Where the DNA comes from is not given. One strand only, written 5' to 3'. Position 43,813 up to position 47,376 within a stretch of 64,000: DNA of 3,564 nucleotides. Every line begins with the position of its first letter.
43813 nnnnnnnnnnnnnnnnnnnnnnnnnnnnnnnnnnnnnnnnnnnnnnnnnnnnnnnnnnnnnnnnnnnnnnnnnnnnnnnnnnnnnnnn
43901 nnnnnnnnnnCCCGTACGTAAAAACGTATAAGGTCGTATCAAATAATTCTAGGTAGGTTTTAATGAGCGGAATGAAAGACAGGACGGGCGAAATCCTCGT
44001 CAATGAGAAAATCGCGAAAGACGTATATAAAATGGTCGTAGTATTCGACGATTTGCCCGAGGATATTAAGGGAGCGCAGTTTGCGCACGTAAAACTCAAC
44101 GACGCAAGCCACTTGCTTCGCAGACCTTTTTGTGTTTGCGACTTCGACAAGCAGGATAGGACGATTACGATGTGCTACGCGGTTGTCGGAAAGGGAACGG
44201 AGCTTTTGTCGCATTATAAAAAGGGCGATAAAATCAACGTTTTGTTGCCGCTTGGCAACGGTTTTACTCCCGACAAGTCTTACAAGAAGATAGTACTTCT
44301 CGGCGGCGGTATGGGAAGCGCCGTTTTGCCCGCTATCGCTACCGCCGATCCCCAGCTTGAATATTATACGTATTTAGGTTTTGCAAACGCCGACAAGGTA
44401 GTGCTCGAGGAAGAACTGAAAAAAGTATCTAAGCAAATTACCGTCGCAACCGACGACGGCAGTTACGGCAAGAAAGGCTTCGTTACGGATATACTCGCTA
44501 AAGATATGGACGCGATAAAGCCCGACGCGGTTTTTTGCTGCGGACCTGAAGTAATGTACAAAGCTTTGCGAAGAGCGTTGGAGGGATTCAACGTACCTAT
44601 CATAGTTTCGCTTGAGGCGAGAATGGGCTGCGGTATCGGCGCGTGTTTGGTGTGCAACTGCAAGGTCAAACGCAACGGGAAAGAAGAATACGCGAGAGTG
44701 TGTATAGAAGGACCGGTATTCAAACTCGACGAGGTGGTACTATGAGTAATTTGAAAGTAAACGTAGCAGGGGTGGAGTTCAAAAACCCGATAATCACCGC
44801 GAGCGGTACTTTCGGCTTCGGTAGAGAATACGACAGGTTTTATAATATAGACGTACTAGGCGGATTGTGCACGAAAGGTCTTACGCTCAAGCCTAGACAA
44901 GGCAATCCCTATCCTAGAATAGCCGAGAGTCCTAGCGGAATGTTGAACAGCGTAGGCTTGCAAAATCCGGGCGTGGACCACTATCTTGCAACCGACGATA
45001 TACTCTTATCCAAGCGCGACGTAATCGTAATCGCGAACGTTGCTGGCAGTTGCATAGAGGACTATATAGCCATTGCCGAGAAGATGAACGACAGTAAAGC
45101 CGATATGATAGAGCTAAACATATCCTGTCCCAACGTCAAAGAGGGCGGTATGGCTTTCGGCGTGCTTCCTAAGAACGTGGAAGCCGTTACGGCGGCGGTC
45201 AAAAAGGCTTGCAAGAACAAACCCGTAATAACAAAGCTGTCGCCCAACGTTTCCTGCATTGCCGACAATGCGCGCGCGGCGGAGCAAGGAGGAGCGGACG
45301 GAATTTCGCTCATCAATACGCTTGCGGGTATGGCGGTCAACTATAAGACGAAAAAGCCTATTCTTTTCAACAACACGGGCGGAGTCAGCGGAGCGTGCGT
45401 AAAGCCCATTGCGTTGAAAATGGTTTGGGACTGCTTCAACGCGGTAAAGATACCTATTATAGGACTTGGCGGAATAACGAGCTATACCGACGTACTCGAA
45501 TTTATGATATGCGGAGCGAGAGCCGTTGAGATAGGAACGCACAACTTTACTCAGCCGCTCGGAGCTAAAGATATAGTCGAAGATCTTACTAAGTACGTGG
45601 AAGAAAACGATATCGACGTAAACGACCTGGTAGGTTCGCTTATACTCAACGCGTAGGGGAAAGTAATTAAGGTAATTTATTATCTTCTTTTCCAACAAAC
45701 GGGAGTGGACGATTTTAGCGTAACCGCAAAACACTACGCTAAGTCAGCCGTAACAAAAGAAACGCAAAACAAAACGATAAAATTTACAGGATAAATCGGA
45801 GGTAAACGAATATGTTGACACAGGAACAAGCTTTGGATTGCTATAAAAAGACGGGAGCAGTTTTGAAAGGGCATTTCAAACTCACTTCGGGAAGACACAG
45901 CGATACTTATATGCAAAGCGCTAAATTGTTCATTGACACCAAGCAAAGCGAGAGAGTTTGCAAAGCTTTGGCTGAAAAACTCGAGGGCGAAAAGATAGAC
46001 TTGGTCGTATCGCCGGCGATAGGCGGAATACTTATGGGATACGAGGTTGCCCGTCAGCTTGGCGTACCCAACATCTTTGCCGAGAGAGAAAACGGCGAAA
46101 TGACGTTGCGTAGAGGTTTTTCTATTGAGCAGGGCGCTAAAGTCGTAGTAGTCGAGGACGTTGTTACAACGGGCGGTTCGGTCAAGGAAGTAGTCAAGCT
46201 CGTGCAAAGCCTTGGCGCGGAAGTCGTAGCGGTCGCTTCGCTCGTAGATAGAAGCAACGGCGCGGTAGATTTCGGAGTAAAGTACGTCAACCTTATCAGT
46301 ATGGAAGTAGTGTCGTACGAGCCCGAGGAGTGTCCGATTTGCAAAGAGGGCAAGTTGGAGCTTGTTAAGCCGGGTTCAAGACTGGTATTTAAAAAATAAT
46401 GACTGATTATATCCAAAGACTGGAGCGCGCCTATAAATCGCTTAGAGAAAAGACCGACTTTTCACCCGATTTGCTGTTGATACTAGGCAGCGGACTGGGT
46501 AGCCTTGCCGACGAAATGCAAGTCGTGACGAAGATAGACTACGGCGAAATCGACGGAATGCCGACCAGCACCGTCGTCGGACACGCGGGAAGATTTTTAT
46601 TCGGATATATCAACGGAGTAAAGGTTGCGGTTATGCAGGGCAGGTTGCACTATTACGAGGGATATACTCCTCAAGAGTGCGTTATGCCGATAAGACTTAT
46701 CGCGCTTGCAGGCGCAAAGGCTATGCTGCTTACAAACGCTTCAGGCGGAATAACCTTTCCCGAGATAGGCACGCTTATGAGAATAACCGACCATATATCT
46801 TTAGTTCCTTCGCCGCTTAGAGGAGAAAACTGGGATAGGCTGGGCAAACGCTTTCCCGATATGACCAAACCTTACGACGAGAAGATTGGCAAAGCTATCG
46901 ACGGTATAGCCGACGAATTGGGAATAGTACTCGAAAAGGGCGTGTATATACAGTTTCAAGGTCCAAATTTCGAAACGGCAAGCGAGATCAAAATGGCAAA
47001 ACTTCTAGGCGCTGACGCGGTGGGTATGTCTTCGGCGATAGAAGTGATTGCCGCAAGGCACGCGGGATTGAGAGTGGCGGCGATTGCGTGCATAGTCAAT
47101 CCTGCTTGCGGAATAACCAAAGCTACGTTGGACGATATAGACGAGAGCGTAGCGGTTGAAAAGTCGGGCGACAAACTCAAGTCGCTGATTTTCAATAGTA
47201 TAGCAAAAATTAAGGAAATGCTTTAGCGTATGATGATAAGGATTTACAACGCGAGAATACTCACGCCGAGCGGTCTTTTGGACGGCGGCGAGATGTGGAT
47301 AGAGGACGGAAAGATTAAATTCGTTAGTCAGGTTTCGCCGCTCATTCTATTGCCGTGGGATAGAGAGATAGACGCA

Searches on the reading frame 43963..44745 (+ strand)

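Call 91: search_protein_families(library=pfam, proteins=[window:43963-44745:+], max_evalue=0.00001)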
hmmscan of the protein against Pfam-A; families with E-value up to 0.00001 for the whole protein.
window:43963-44745:+ (260 aa): 1 family
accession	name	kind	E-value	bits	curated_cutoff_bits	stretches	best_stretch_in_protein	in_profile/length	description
PF10418.14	DHODB_Fe-S_bind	-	2.9e-15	56.1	23.9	1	218-258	1-40/41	Iron-sulfur cluster binding domain of dihydroorotate dehydrogenase B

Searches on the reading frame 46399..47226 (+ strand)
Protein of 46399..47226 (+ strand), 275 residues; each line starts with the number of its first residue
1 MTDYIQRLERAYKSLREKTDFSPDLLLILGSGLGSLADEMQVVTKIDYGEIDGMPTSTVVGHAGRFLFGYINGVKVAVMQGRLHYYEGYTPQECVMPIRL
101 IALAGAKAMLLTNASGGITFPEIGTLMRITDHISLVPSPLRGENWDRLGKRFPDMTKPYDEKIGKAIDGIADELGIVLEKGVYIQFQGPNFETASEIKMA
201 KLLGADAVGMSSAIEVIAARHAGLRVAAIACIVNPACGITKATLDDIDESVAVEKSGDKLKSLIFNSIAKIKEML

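Call 91: search_protein_families(library=pfam, proteins=[window:46399-47226:+], max_evalue=0.00001)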
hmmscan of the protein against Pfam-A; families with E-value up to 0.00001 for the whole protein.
window:46399-47226:+ (275 aa): 1 family
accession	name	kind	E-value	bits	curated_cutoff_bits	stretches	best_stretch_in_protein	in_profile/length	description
PF01048.26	PNP_UDP_1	-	6.7e-39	134.1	25.1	1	27-261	4-225/233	Phosphorylase superfamily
